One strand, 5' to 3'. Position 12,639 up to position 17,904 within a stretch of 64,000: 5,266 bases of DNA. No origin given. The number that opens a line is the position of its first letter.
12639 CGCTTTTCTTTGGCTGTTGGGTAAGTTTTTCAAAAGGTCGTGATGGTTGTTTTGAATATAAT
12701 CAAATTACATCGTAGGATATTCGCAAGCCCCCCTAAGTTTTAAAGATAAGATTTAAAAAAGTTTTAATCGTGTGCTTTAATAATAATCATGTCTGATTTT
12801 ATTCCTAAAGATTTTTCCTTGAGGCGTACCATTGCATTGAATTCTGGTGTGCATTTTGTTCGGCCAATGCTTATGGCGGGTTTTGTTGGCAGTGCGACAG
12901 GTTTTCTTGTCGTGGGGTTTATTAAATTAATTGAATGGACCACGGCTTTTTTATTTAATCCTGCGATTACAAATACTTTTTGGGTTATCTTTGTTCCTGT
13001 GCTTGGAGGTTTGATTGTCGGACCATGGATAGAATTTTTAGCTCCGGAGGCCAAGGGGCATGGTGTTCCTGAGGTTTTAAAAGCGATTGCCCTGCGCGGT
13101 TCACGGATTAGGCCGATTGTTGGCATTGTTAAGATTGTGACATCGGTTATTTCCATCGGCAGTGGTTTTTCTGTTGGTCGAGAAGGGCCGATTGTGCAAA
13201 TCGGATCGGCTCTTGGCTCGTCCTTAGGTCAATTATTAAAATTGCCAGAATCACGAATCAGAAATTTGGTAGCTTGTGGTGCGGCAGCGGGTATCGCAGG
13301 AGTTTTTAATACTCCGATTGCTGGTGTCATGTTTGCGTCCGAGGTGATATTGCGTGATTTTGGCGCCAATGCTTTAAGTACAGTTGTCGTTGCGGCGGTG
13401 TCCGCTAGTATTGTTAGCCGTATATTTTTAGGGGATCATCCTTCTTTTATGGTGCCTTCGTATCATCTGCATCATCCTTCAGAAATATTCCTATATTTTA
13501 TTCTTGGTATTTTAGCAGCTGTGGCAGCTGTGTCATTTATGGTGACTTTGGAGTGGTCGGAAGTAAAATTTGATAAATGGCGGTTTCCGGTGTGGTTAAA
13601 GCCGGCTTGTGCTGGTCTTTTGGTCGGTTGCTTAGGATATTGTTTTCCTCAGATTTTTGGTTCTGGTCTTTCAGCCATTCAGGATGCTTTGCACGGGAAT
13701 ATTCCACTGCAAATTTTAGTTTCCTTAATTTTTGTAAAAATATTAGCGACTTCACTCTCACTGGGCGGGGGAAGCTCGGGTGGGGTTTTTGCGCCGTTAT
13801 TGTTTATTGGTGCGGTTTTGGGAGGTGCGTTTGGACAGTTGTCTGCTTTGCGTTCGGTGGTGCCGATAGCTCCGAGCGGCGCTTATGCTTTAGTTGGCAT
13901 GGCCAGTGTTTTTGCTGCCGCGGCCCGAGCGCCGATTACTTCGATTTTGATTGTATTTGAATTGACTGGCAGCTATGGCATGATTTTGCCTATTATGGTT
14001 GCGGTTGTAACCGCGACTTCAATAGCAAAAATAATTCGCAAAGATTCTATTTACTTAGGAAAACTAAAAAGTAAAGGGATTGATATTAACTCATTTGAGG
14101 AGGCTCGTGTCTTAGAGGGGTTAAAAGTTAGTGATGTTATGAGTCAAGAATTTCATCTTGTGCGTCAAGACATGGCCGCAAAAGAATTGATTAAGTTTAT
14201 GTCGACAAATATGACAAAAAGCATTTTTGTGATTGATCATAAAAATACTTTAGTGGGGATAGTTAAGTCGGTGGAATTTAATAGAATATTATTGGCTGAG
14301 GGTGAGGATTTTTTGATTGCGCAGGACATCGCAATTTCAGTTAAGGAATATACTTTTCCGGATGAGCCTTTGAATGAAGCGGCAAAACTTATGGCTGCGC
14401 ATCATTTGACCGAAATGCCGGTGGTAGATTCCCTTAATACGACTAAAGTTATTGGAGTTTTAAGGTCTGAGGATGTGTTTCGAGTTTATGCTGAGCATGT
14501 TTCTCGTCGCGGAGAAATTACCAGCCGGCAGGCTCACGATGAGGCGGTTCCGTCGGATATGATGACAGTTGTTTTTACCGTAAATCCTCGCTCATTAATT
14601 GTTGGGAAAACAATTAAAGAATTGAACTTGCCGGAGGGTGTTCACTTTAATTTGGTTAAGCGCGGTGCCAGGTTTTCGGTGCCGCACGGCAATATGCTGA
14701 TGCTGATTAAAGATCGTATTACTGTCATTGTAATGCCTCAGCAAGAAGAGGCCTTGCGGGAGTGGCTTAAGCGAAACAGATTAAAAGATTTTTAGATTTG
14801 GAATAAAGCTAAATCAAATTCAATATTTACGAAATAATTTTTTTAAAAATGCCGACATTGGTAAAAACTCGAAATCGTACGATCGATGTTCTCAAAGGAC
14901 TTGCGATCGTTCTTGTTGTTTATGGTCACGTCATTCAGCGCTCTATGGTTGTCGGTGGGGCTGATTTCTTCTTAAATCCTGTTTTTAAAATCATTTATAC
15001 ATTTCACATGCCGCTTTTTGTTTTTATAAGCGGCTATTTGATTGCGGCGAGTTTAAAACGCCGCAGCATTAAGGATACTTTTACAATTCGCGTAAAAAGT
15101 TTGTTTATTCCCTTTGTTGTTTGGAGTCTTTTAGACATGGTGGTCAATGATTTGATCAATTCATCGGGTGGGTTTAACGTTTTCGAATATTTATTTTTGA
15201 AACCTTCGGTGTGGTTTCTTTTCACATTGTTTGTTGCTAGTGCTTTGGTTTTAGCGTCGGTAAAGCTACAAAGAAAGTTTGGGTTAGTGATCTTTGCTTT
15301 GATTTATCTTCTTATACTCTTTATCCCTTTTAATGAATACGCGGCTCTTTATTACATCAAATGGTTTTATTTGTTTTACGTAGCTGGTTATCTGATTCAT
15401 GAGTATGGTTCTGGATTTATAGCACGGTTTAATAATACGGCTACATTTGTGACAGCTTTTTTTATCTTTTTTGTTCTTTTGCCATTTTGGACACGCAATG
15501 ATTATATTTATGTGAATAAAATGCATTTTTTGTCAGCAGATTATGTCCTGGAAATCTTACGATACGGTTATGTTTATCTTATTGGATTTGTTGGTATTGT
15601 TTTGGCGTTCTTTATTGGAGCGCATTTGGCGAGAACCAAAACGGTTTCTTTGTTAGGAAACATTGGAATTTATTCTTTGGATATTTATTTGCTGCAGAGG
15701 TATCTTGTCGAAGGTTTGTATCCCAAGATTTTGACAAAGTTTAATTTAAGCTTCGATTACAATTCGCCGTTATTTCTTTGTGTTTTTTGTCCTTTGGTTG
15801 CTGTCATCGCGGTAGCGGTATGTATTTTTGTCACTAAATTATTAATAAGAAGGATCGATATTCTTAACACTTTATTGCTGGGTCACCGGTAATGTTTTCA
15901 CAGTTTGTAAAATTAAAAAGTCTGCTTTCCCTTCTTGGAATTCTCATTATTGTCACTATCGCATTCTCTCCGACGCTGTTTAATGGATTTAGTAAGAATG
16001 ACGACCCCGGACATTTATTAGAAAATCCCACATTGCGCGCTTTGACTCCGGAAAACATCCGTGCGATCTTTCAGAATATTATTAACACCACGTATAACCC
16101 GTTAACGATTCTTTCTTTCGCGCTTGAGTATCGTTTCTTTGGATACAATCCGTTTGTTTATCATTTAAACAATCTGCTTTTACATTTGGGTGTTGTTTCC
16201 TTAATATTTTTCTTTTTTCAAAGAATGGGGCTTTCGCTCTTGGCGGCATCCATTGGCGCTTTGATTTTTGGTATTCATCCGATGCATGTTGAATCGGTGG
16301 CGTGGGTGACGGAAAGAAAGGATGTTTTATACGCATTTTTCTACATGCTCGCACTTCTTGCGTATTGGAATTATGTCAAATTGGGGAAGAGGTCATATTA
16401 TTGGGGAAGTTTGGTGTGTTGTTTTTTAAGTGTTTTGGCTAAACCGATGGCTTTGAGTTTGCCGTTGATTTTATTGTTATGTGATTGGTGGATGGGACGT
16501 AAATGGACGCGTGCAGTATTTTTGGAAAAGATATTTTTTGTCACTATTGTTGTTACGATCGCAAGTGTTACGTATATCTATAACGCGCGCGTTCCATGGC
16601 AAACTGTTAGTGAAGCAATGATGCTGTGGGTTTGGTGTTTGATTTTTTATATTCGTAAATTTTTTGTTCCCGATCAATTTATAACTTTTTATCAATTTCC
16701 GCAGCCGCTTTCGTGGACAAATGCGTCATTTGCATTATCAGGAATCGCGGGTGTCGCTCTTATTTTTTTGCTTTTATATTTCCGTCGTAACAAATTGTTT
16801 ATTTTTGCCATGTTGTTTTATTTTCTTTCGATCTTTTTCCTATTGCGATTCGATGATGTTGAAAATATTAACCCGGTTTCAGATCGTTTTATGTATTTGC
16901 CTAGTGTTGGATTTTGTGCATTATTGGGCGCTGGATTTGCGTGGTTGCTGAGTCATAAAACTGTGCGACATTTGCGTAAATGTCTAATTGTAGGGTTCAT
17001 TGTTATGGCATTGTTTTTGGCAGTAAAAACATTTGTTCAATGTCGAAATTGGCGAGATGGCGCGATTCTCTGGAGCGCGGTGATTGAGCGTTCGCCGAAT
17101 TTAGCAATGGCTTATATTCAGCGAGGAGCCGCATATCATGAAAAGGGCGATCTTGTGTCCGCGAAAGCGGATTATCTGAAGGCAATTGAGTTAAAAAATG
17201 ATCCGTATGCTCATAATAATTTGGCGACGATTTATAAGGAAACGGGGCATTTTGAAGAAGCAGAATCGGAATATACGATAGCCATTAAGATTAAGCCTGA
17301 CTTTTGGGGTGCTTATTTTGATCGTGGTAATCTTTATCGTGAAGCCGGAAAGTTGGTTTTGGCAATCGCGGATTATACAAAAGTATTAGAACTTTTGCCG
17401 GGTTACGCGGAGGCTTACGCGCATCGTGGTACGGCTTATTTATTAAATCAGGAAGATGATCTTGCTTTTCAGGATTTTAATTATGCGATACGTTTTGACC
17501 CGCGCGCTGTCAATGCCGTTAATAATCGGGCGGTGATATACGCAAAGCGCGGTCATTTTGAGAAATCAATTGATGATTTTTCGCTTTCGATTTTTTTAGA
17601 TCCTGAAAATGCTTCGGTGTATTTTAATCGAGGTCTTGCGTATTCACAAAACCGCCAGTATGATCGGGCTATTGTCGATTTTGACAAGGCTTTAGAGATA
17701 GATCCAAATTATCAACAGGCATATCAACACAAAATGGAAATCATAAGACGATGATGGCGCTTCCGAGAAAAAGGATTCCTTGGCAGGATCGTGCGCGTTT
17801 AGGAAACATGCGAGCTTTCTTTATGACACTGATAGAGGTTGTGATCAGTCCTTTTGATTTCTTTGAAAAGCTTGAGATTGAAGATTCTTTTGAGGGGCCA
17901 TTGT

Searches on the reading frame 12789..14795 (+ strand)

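Call 9: search_protein_families(library=pfam, proteins=[window:12789-14795:+], max_evalue=0.001)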
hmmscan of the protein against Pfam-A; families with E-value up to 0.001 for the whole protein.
window:12789-14795:+ (668 aa): 3 families
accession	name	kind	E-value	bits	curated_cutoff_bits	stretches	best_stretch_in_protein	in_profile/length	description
PF00654.25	Voltage_CLC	-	3.9e-102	342.4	24.8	1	73-413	1-345/346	Voltage gated chloride channel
PF00571.33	CBS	-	2.4e-14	53.8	24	2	523-568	13-56/57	CBS domain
PF02080.26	TrkA_C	-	3e-10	40.3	27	1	595-660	3-70/71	TrkA-C domain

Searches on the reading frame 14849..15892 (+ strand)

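Call 9: search_protein_families(library=pfam, proteins=[window:14849-15892:+], max_evalue=0.001)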
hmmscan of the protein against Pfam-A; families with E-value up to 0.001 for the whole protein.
window:14849-15892:+ (347 aa): 1 family
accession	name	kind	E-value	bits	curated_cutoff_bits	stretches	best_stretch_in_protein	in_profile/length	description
PF01757.29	Acyl_transf_3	-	2.4e-28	99.6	31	1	11-324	3-324/326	Acyltransferase domain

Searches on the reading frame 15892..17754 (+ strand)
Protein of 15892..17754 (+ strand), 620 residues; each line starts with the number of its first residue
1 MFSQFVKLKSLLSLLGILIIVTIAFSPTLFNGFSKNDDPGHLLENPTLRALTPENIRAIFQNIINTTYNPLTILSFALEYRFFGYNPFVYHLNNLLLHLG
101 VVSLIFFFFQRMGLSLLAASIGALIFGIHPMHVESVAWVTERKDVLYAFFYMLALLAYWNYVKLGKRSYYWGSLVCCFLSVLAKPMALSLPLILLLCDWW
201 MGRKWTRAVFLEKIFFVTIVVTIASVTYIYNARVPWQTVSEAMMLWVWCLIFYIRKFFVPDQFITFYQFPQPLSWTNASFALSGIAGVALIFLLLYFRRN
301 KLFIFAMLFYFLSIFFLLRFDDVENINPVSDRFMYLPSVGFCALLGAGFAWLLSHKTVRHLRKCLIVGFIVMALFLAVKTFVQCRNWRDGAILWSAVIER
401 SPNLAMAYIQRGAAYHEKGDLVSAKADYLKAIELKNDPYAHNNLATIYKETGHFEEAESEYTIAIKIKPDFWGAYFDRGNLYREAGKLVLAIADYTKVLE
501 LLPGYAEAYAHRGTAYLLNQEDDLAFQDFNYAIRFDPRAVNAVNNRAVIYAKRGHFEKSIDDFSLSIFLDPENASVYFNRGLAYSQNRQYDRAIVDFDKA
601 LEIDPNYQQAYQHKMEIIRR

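Call 9: search_protein_families(library=pfam, proteins=[window:15892-17754:+], max_evalue=0.001)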
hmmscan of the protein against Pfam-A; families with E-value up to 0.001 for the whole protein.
window:15892-17754:+ (620 aa): 14 families
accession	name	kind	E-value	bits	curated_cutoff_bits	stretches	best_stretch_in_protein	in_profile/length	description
PF00515.34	TPR_1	-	1.2e-41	139.3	27.8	5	574-607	1-34/34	Tetratricopeptide repeat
PF07719.23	TPR_2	-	6.4e-35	116.8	27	3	574-607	1-34/34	Tetratricopeptide repeat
PF13431.12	TPR_17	-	5.6e-31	104.6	24.4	1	569-594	8-33/34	Tetratricopeptide repeat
PF13181.12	TPR_8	-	1.7e-27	93.6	25.7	2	574-607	1-34/34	Tetratricopeptide repeat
PF13414.12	TPR_11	-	2.5e-26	91.5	26.8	3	479-519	1-41/42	TPR repeat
PF13371.12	TPR_9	-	1e-18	67.5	35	1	566-612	21-67/73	Tetratricopeptide repeat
PF13432.12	TPR_16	-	4.4e-18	65.8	32.7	2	444-505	3-64/65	Tetratricopeptide repeat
PF13424.12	TPR_12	-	6.2e-13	49.2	30.1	0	544-604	7-75/77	Tetratricopeptide repeat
PF14559.12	TPR_19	-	3e-10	40.7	25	0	417-470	3-57/68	Tetratricopeptide repeat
PF13428.12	TPR_14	-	3.2e-10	40.1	23.5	0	577-614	4-41/44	Tetratricopeptide repeat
PF13374.12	TPR_10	-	6.2e-07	29.7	27.5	0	579-603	7-31/42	Tetratricopeptide repeat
PF13176.12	TPR_7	-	0.00035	20.9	27.9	0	440-468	1-29/36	Tetratricopeptide repeat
PF25575.1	TPR_BSK1_C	-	0.00057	20.2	42.2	0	556-611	58-114/118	Serine/threonine-protein kinase BSK1-like, TPR repeats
PF13174.12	TPR_6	-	0.00061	20.7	26.3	0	576-606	2-32/33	Tetratricopeptide repeat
